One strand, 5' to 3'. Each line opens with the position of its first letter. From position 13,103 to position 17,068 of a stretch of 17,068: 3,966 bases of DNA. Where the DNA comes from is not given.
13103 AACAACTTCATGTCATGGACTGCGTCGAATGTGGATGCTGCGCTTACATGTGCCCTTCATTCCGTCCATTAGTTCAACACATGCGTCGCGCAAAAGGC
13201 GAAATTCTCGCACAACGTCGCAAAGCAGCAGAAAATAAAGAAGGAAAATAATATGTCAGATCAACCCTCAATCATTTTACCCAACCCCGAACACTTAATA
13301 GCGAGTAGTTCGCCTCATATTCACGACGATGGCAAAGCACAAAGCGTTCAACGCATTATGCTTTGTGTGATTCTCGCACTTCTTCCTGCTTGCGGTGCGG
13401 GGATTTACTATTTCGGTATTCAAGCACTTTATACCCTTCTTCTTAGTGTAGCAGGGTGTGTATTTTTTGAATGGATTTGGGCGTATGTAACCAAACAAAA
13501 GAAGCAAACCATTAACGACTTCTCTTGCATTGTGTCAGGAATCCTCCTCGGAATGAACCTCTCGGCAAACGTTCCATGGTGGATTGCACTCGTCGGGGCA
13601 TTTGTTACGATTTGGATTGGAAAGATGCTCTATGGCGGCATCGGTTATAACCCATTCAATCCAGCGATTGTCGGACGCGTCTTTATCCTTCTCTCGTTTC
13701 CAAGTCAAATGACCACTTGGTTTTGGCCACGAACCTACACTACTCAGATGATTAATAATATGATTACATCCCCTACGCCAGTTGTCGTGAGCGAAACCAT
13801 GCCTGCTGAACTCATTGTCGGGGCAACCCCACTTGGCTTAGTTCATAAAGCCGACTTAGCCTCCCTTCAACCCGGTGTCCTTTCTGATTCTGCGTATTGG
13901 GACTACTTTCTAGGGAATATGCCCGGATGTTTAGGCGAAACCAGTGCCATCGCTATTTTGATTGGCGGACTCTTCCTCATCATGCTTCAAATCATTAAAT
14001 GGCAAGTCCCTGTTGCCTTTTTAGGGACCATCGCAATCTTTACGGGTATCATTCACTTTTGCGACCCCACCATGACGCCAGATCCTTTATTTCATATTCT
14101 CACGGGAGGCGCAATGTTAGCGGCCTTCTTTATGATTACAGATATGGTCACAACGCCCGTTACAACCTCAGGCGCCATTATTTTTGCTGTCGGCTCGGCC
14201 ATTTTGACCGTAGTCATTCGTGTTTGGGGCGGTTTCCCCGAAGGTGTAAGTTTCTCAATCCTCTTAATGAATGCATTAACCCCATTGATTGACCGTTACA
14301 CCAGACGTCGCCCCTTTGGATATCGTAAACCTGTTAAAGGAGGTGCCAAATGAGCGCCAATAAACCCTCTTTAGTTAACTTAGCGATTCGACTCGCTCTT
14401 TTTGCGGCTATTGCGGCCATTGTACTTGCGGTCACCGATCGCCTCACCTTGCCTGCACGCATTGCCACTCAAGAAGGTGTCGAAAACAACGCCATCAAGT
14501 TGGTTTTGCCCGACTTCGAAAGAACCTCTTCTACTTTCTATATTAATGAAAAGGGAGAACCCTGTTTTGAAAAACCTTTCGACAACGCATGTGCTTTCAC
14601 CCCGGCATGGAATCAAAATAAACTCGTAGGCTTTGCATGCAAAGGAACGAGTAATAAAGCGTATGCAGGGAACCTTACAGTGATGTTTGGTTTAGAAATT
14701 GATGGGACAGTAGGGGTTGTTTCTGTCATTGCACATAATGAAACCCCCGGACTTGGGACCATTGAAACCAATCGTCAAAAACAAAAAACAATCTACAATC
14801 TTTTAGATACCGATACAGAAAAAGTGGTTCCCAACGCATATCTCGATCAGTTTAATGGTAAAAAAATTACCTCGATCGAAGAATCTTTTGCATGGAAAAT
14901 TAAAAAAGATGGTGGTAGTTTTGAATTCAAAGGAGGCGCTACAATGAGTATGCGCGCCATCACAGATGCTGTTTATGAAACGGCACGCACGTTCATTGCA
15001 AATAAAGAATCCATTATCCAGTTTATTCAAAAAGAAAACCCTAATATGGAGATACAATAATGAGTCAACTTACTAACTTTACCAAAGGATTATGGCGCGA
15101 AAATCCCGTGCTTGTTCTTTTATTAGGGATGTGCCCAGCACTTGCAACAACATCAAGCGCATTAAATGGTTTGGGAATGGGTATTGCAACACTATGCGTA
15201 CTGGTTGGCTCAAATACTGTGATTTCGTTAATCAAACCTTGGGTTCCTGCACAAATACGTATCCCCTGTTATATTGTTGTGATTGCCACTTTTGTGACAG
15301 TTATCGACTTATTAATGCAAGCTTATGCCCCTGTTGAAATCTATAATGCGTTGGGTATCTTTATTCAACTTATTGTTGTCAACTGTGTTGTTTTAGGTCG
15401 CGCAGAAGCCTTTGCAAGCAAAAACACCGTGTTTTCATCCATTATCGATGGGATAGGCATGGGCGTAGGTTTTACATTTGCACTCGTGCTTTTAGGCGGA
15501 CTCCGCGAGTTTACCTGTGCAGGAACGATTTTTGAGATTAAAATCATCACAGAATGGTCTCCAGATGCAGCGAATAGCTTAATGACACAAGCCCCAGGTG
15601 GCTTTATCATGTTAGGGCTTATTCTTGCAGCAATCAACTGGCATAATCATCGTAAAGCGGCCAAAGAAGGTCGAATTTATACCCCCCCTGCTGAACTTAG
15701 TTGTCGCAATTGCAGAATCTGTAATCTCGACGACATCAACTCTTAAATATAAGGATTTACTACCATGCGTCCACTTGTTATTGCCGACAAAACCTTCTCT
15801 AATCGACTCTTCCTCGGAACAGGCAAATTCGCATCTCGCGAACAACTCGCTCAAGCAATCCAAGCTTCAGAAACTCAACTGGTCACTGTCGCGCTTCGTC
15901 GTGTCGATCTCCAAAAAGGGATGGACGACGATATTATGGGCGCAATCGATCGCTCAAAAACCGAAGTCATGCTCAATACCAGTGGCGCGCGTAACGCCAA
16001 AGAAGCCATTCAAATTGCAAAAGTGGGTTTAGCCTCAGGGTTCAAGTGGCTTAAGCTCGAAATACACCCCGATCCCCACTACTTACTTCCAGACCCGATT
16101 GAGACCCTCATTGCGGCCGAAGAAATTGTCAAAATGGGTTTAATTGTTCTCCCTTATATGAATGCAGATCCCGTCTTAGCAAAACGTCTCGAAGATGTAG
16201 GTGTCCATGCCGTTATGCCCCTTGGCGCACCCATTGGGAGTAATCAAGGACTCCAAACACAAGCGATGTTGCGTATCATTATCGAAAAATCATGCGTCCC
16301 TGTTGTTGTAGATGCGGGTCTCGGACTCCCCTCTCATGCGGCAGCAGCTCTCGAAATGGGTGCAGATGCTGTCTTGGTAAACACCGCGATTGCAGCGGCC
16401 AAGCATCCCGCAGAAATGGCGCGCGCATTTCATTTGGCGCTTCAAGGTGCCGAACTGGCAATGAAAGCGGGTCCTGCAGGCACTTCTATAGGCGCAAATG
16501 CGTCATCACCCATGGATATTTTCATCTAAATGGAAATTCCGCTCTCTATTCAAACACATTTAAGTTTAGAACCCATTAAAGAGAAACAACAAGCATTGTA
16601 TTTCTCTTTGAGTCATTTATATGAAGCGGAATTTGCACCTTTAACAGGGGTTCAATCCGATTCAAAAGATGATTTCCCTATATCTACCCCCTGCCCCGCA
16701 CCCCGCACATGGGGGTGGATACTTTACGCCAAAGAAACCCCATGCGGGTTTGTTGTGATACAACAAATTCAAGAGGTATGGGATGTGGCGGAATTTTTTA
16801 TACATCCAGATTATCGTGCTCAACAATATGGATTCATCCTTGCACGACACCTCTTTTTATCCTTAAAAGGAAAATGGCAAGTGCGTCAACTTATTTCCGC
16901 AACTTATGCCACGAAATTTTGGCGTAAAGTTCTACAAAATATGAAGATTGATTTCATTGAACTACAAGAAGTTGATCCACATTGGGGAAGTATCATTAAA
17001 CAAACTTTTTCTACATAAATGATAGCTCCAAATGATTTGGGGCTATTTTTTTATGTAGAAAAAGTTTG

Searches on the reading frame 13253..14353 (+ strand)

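Call 37: search_protein_families(library=pfam, proteins=[window:13253-14353:+], max_evalue=0.01)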
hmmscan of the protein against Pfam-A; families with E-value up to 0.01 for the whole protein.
window:13253-14353:+ (366 aa): 1 family
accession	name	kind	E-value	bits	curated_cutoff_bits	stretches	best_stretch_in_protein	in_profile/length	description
PF03116.20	NQR2_RnfD_RnfE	-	5.8e-112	374.3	27.7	1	17-356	2-296/296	NQR2, RnfD, RnfE family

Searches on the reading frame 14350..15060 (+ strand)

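Call 37: search_protein_families(library=pfam, proteins=[window:14350-15060:+], max_evalue=0.01)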
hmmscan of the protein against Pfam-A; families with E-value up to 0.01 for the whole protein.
window:14350-15060:+ (236 aa): 1 family
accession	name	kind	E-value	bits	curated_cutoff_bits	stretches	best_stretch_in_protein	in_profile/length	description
PF04205.19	FMN_bind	-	2.6e-09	38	22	1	105-210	2-74/77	FMN-binding domain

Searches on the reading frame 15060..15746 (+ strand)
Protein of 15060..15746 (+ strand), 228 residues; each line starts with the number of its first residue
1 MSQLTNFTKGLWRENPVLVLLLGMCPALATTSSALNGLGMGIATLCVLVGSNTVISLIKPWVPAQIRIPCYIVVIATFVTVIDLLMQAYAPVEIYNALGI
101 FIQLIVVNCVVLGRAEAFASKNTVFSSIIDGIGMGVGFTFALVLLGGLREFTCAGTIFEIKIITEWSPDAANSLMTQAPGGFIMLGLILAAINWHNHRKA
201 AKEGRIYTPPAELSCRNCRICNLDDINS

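Call 37: search_protein_families(library=pfam, proteins=[window:15060-15746:+], max_evalue=0.01)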
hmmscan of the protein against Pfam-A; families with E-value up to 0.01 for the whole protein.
window:15060-15746:+ (228 aa): 1 family
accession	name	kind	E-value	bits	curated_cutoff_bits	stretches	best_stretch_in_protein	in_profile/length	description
PF02508.19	Rnf-Nqr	-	1.4e-61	208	23.8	1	5-188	3-173/174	Rnf-Nqr subunit, membrane protein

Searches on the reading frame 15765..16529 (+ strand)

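Call 37: search_protein_families(library=pfam, proteins=[window:15765-16529:+], max_evalue=0.01)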
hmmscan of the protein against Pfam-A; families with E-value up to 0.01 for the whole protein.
window:15765-16529:+ (254 aa): 3 families
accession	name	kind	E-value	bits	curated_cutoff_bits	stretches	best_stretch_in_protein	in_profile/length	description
PF05690.20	ThiG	-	8.8e-94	313.9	23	1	6-249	2-247/247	Thiazole biosynthesis protein ThiG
PF00977.27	His_biosynth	-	0.0001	22.3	23.6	1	163-220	59-114/228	Histidine biosynthesis protein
PF04131.20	NanE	-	0.0085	15.7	27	0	168-214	136-181/192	Putative N-acetylmannosamine-6-phosphate epimerase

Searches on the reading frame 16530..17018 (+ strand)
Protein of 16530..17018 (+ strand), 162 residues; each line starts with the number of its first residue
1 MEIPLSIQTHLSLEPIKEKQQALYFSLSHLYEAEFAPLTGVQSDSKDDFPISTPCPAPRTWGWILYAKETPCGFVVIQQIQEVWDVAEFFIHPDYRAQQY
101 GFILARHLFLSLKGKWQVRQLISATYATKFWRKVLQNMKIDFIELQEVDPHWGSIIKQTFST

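Call 37: search_protein_families(library=pfam, proteins=[window:16530-17018:+], max_evalue=0.01)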
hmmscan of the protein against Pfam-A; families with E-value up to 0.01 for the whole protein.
window:16530-17018:+ (162 aa): 2 families
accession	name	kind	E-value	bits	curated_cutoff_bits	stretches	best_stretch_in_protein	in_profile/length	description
PF00583.31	Acetyltransf_1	-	1.2e-05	26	20.7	1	43-115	15-91/116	Acetyltransferase (GNAT) family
PF13508.13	Acetyltransf_7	-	5e-05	24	27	1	63-133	6-79/84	Acetyltransferase (GNAT) domain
